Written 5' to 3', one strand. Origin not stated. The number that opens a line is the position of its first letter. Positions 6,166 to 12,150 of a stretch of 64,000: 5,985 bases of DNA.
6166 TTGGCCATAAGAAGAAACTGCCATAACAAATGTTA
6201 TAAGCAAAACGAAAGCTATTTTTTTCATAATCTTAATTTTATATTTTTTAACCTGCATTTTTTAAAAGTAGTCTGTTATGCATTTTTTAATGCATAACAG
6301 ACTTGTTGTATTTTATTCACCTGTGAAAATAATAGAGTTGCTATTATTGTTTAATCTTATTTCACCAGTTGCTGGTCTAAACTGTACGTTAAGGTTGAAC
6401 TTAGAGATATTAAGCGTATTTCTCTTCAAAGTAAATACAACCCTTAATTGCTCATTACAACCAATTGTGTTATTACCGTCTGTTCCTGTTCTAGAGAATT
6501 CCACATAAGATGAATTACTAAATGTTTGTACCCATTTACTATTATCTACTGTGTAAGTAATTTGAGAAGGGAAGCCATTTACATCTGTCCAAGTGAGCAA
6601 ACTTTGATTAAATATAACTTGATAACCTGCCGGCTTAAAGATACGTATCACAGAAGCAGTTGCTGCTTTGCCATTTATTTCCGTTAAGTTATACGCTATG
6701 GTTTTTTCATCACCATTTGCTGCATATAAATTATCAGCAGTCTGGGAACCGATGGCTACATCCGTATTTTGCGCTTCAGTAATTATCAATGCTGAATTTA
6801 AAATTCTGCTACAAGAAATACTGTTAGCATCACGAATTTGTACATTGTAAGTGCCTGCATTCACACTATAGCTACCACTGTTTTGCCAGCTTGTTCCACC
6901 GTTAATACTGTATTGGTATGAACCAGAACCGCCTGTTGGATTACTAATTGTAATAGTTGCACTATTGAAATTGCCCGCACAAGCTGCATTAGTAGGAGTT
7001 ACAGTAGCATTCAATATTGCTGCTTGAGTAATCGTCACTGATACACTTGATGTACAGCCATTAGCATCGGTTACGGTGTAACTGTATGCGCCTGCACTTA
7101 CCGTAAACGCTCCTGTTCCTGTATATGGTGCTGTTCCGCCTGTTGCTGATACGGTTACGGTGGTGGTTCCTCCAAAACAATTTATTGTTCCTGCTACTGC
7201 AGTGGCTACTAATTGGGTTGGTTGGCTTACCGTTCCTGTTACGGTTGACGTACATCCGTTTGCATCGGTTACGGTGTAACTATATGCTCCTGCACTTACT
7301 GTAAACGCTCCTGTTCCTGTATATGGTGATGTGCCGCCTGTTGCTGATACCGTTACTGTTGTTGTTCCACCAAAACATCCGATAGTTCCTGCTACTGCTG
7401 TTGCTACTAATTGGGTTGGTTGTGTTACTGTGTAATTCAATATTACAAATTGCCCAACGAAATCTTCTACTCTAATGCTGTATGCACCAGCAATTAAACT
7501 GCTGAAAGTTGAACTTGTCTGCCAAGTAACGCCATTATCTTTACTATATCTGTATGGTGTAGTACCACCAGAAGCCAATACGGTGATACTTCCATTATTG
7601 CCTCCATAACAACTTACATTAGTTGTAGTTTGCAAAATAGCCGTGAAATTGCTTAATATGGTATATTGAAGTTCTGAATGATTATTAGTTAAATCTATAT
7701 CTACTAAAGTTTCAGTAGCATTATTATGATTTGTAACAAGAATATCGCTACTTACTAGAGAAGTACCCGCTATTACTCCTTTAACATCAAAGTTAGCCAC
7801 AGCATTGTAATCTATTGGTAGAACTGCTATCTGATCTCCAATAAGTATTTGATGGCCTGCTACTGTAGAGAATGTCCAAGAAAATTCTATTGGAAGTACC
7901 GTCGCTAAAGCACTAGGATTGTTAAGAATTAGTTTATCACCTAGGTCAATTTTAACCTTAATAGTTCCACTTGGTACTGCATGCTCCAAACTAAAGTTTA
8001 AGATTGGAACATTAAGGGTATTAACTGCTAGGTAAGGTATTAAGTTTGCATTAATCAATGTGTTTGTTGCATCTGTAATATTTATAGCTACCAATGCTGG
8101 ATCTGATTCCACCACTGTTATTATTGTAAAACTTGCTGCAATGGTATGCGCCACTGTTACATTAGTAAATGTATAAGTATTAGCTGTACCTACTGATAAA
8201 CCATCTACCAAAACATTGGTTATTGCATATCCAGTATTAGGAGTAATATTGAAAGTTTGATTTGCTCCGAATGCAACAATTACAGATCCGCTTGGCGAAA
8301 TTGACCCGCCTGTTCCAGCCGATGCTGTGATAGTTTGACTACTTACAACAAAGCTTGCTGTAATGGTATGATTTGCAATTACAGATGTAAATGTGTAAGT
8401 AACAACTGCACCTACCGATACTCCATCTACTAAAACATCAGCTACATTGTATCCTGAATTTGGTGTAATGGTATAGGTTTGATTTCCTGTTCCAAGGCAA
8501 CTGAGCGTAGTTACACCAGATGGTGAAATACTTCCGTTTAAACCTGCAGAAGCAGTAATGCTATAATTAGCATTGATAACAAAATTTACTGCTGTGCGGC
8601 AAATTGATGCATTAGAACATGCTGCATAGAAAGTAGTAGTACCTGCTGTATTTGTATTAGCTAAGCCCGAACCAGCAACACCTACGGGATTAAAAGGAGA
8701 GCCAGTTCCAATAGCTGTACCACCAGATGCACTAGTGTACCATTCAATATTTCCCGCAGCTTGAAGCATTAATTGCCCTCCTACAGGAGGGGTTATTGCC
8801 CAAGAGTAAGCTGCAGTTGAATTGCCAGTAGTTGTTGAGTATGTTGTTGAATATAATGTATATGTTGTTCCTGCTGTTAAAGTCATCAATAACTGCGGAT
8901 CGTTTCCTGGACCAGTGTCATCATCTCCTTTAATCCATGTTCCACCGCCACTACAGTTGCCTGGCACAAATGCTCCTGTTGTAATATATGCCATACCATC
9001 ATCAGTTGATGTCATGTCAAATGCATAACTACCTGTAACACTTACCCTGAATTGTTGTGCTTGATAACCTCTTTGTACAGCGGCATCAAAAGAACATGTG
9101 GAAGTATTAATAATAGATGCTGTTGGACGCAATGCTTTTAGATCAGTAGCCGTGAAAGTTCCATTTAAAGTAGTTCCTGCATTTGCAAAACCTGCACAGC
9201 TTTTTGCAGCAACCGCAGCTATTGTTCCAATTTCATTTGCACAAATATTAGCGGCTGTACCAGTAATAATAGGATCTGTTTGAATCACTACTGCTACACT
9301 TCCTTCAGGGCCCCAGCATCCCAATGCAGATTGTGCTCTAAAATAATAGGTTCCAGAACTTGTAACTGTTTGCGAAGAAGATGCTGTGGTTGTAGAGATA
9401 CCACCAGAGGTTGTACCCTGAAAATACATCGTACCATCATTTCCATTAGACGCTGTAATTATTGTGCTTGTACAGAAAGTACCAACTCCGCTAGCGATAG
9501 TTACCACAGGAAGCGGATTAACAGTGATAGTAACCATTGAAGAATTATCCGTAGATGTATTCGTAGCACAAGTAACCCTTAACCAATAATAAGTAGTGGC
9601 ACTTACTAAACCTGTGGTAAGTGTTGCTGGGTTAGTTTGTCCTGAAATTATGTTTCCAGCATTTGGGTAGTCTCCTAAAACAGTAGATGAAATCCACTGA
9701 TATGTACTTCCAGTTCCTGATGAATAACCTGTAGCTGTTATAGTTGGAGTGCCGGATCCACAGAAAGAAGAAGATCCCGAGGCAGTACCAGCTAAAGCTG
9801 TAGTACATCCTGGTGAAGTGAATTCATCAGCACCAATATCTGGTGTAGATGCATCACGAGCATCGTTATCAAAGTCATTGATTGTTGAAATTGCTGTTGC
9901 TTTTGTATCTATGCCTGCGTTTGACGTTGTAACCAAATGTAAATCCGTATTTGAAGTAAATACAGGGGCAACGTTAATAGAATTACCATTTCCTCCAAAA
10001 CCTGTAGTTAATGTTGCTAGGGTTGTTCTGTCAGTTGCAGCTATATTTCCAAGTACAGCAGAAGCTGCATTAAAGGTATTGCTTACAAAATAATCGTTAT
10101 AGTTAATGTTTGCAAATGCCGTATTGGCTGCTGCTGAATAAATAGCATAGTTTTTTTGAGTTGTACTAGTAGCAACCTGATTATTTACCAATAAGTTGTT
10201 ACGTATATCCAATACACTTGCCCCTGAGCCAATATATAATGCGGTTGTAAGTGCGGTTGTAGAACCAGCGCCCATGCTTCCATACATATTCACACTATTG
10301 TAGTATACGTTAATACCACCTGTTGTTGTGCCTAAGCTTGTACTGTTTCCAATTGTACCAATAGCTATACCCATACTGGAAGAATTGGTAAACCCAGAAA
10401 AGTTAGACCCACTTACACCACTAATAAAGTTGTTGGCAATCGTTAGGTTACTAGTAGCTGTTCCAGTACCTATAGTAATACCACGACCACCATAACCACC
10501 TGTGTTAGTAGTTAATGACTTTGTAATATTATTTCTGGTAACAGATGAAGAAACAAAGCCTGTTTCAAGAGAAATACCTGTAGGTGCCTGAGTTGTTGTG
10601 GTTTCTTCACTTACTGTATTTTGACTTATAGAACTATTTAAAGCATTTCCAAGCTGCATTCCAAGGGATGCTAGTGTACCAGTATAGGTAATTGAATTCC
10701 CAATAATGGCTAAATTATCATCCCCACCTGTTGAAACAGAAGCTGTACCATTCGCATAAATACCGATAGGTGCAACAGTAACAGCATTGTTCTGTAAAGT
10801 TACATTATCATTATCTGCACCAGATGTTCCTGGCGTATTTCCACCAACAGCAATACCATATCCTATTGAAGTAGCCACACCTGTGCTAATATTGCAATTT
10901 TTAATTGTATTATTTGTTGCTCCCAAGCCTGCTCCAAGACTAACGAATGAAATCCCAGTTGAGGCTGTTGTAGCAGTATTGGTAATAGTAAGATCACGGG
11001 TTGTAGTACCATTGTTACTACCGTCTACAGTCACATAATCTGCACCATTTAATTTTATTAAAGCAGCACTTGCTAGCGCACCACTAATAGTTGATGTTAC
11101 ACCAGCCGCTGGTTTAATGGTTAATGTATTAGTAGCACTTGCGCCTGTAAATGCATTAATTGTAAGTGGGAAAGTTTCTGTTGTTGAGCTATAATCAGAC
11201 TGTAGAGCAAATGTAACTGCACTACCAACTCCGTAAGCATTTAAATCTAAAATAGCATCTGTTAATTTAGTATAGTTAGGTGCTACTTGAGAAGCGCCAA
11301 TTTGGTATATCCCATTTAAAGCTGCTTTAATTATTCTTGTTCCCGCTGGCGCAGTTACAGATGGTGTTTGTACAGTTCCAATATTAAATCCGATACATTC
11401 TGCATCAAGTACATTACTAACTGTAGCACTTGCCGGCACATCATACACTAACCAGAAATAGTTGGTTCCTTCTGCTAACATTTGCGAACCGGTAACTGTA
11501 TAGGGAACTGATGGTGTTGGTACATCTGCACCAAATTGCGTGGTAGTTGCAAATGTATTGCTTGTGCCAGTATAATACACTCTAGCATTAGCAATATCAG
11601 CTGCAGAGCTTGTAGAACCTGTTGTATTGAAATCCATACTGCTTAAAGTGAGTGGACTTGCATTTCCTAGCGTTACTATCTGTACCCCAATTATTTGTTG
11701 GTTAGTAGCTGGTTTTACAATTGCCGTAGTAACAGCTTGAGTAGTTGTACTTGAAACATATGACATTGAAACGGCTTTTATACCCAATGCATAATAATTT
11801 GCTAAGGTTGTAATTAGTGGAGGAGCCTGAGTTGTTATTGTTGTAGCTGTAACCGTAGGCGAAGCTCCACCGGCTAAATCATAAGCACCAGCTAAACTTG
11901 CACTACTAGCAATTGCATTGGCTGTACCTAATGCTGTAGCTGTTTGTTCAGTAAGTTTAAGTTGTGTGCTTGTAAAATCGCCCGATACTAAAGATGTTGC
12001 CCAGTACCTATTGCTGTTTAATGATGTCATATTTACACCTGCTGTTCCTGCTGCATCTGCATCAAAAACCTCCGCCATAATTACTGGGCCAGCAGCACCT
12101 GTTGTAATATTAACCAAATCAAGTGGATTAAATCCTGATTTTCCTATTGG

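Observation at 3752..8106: One unnamed ~150-aa domain shared by a giant adhesin and two adjacent T9SS cargo proteins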

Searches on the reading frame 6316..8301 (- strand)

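Call 84: search_protein_families(library=pfam, proteins=[window:6316-8301:-], max_evalue=0.05)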
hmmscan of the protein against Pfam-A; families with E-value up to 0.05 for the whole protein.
window:6316-8301:- (662 aa): 5 families
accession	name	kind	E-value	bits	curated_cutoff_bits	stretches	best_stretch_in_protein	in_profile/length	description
PF13573.12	SprB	-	3e-18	65.6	28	3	224-259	2-37/37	SprB repeat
PF02012.26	BNR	-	0.00091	19.3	27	0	252-262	2-12/12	BNR/Asp-box repeat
PF21471.3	Reelin_subrepeat-B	-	0.017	15.3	27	0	463-481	63-81/127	Reelin subrepeat B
PF03174.19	CHB_HEX_C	-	0.026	14.9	23.6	0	463-492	38-66/76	Chitobiase/beta-hexosaminidase C-terminal domain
PF23673.1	DUF7154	-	0.041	14.7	27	1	430-489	25-89/108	Domain of unknown function (DUF7154)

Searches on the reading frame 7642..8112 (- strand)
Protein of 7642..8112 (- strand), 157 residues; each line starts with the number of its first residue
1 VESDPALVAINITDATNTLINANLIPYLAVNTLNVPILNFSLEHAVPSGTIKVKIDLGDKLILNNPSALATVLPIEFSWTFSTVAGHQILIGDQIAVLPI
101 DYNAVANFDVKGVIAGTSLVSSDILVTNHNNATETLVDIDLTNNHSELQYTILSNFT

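Call 13: search_protein_families(library=pfam, proteins=[window:7642-8112:-], max_evalue=10)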
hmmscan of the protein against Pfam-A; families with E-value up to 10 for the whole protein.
seq(157 aa): 0 families

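Call 28: search_solved_structures(query=A4, max_evalue=10, show_alignments=2)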
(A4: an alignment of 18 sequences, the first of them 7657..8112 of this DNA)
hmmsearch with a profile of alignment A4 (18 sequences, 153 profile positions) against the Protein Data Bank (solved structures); distinct sequences matched with E-value up to 10: 21.
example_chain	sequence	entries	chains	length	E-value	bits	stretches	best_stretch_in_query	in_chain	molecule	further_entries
6lz4_B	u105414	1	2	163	0.09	15.9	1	51-106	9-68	PMab-1 VL-SARAH(S37C) Chimera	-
9fya_a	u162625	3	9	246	0.54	13.4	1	23-98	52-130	Glycoprotein G2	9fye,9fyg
8xsj_L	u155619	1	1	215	0.67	13.1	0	79-120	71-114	IMCAS-316 L chain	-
7kmh_B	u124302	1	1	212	0.89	12.7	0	79-120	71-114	LY-CoV488 Fab light chain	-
7wd8_F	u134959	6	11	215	0.89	12.7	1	52-104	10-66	Light chain of S3H3 Fab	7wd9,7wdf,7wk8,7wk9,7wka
7y6o_A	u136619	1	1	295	0.91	12.6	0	57-145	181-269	Down Syndrome Cell Adhesion Molecules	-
7rq6_L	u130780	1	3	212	0.95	12.6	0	67-102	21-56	CV3-13 Fab light chain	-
4r0j_A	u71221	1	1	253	0.96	12.6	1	42-100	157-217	Uncharacterized protein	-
3pho_A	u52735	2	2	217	0.97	12.6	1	52-104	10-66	S64-4 Fab (IgG1) light chain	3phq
5l7x_L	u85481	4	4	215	1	12.5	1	55-105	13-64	Mouse Antibody Fab Fragment, IgG1-kappa Light Chain | Anti-afamin antibody N14, Fab fragment, light chain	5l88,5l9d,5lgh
8tqi_D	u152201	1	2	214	1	12.5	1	76-120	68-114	Light chain Fab rPIV3-28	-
7pqy_L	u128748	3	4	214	1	12.5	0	79-120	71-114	FI-3A Fab light chain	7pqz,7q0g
8f2x_L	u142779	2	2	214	1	12.5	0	79-120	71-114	WRAIR-2123 Fab Light chain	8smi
7czu_N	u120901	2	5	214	1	12.5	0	79-120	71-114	Immunoglobulin kappa variable 1-33,Immunoglobulin kappa variable 1-33,Uncharacterized prot | Immunoglobulin kappa variable 1-33,Uncharacterized protein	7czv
7q0a_Z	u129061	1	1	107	1.1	12.4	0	67-102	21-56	FI3A fab Light chain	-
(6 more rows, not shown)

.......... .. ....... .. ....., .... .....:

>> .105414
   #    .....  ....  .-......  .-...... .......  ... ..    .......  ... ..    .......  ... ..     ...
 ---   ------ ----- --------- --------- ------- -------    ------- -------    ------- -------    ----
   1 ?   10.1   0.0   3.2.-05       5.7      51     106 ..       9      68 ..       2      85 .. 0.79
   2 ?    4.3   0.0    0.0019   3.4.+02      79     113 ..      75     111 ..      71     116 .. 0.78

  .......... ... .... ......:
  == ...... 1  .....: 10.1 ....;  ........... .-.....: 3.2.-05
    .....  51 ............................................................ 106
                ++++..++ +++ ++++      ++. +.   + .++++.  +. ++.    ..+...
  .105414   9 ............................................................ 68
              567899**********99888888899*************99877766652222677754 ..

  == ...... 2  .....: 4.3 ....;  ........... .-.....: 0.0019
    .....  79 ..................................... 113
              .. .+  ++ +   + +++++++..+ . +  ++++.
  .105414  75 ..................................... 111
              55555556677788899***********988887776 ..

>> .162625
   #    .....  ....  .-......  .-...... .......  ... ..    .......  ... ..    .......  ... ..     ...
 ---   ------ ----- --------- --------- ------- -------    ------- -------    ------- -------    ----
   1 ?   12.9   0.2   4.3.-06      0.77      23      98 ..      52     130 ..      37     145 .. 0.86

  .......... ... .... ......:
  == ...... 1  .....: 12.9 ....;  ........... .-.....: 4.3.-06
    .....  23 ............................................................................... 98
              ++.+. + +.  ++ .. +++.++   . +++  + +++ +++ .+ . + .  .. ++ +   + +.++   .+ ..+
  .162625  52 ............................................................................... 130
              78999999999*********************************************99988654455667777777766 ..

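Call 34: predict_structure(alignment_id=A4)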
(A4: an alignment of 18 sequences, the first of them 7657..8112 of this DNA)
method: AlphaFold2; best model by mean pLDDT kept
length: 152 residues; sequences in the alignment: 18
mean_pLDDT: 94.0   pTM: 0.88
mean pLDDT of the five models: 94.0, 93.9, 93.5, 93.4, 93.1
residues with pLDDT >= 90: 136; 70-90: 12; 50-70: 4; < 50: 0
segments of 3 or more residues with pLDDT < 50: none
pLDDT, mean of each block of 10 residues (from residue 1): 96 94 94 96 96 97 81 90 94 97 95 96 94 91 97 97
secondary structure, 60 per line:
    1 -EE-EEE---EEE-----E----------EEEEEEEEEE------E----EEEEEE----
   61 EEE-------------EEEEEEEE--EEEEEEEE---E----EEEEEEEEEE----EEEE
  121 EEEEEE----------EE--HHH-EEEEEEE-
elements in order: E5-7 E11-13 E30-39 E51-56 E61-63 E77-84 E87-94 E103-112 E117-126 E145-151

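Call 37: search_protein_representatives(alignment_id=A4)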
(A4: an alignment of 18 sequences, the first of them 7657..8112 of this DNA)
Query: 18 sequences, 153 profile positions. Proteins with E-value up to 0.001 (for the whole library): 156; up to 1e-10: 134; up to 1e-30: 72. The best 150 are listed.
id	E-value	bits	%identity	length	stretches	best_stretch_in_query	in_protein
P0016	1.0e-57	210.6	-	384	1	1-153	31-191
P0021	9.6e-54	197.7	-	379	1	1-153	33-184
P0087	1.7e-49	184.0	-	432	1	1-153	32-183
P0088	2.6e-45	170.3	-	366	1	1-153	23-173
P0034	3.1e-45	170.1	-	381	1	1-153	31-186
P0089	8.0e-45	168.8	-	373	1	2-153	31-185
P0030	1.1e-43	165.0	-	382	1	1-152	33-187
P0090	6.8e-43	162.5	-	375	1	1-153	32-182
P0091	9.1e-43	162.1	-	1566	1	1-153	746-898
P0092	3.1e-42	160.3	-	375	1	1-153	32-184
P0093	3.3e-42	160.3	-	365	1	1-153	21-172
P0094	3.6e-42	160.1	-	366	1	1-153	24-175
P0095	5.0e-42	159.7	-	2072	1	1-153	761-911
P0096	1.4e-41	158.2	-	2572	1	1-153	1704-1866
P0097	1.6e-41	158.1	-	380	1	2-152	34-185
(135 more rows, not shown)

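Call 38: fold_search(model_id=the predicted structure, library=pdb)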
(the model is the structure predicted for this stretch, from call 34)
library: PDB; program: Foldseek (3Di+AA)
matches with E <= 10: 1608; with E <= 0.001: 44
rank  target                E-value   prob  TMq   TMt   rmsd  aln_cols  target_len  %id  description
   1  8xen_A                3.9e-05  1.00  0.54  0.12   4.9       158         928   11  Cryo-EM structure of integrin ITGAV/ITGB3 complex, conformation 4 (released 2024-12-18)
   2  9iuj_A                4.3e-05  1.00  0.52  0.14   5.6       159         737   12  Integrin alpha-v beta-3 in complex with rhodostomin (released 2025-07-30)
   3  5xcb                  4.5e-05  1.00  0.51  0.29   6.9       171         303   10  X-ray structure of domains D1 and D2 of Clostridium perfringens pili protein CppA (released 2018-02-28)
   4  4ofq_A                5.6e-05  1.00  0.53  0.27   8.1       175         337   14  Structure of the C-terminal domain of the Streptococcus pyogenes antigen I/II-family protein AspA (released 2014-03-12)
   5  3opu_A                6.3e-05  1.00  0.45  0.24   9.9       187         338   12  Crystal structure of the C-terminal domain of Streptococcus mutans surface protein SpaP (released 2011-01-19)
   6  4ofq_B                1.1e-04  1.00  0.49  0.25   9.0       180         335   14  Structure of the C-terminal domain of the Streptococcus pyogenes antigen I/II-family protein AspA (released 2014-03-12)
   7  5dz9                  1.1e-04  1.00  0.46  0.24   8.4       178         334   13  Streptococcus agalactiae AgI/II polypeptide BspA C-terminal domain (Mut) (released 2016-06-22)
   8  1edy_B                1.1e-04  1.00  0.51  0.58   5.6       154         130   10  CRYSTAL STRUCTURE OF RAT ALPHA 1-MACROGLOBULIN RECEPTOR BINDING DOMAIN (released 2000-12-01)
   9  8zdg_A                1.3e-04  1.00  0.49  0.11   6.4       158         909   13  Cryo-EM structure of the integrin avb3 with CWHM-12, conformation 1 (released 2025-10-22)
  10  8xei_A                1.4e-04  1.00  0.46  0.11   6.4       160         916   11  Cryo-EM structure of integrin ITGAV/ITGB3 complex, conformation 1 (released 2024-12-18)
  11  7fe5_A                1.4e-04  1.00  0.45  0.38   7.6       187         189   12  AvmM Catalyzes Macrocyclization in Alchivemycin A Biosynthesis (released 2021-09-01)
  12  7wwo_A                1.6e-04  1.00  0.61  0.59   7.8       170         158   10  Dimer form of hypothetical protein TTHA1873 from Thermus thermophilus (released 2022-03-09)
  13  4tsh_B                1.6e-04  1.00  0.57  0.21   5.5       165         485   14  A Novel Protein Fold Forms an Intramolecular Lock to Stabilize the Tertiary Structure of Streptococcus mutans Adhesin  (released 2014-10-22)
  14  3qe5_A                1.8e-04  1.00  0.56  0.20   5.6       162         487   12  Complete structure of Streptococcus mutans Antigen I/II carboxy-terminus (released 2011-04-20)
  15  7l0o_B                1.9e-04  1.00  0.57  0.21   4.6       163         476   12  Streptococcus gordonii C123 Domain(s)-Structural and Functional Analysis (released 2021-09-08)
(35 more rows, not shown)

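Call 74: search_protein_families(library=pfam, alignment_id=A4, max_evalue=1)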
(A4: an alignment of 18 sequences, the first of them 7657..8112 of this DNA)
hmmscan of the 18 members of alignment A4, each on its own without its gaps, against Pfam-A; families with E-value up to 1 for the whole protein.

A. member 1, window:7657-8112:- (152 aa): 0 families

B. families by the number of members that match (of 18 scanned): 2 families
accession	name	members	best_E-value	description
PF09478.16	CBM49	2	0.082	Carbohydrate binding domain CBM49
PF24498.1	Ig_TMEM131L_3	1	0.0055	TMEM131L third Ig-like domain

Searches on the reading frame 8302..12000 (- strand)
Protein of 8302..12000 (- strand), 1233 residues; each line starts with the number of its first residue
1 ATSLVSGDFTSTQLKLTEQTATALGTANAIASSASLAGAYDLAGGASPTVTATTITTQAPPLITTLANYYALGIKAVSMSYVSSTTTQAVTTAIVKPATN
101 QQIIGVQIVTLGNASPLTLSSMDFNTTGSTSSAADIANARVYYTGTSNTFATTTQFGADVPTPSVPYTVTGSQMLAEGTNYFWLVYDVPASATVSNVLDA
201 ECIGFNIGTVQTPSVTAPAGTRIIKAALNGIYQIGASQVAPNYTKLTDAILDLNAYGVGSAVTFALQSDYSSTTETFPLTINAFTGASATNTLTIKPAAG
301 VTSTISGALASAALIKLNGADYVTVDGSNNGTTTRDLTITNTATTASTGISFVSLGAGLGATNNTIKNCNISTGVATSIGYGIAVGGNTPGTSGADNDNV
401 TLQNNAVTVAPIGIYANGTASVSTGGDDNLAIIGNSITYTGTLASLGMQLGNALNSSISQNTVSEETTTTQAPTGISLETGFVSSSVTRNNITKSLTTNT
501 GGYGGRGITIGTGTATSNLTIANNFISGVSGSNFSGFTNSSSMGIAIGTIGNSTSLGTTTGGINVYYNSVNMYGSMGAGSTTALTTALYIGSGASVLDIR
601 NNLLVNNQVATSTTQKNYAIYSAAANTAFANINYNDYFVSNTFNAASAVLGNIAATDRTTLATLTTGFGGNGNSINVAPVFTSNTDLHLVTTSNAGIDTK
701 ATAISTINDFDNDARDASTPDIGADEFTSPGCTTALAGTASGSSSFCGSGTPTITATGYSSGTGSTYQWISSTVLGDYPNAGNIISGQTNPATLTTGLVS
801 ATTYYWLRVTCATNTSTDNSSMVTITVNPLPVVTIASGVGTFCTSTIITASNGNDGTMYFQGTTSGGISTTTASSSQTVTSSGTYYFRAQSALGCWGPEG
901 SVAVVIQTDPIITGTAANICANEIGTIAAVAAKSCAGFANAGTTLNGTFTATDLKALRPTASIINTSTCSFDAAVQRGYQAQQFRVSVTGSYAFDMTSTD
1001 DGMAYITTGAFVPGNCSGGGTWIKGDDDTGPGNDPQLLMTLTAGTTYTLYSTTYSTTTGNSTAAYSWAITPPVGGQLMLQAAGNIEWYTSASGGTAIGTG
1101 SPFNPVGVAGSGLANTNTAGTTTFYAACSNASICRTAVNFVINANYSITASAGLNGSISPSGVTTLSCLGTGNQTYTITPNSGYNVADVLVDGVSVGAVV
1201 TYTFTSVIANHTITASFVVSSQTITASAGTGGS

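Call 84: search_protein_families(library=pfam, proteins=[window:8302-12000:-], max_evalue=0.05)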
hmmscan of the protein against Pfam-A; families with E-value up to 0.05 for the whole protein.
window:8302-12000:- (1233 aa): 2 families
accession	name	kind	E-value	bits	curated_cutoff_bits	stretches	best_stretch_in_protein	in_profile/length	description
PF14873.11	BNR_assoc_N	-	4.3e-10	39.9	25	1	90-203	9-145/153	N-terminal domain of BNR-repeat neuraminidase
PF19081.6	Ig_7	-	4.2e-05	24.2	27.3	2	1080-1142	26-82/84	Ig-like domain CHU_C associated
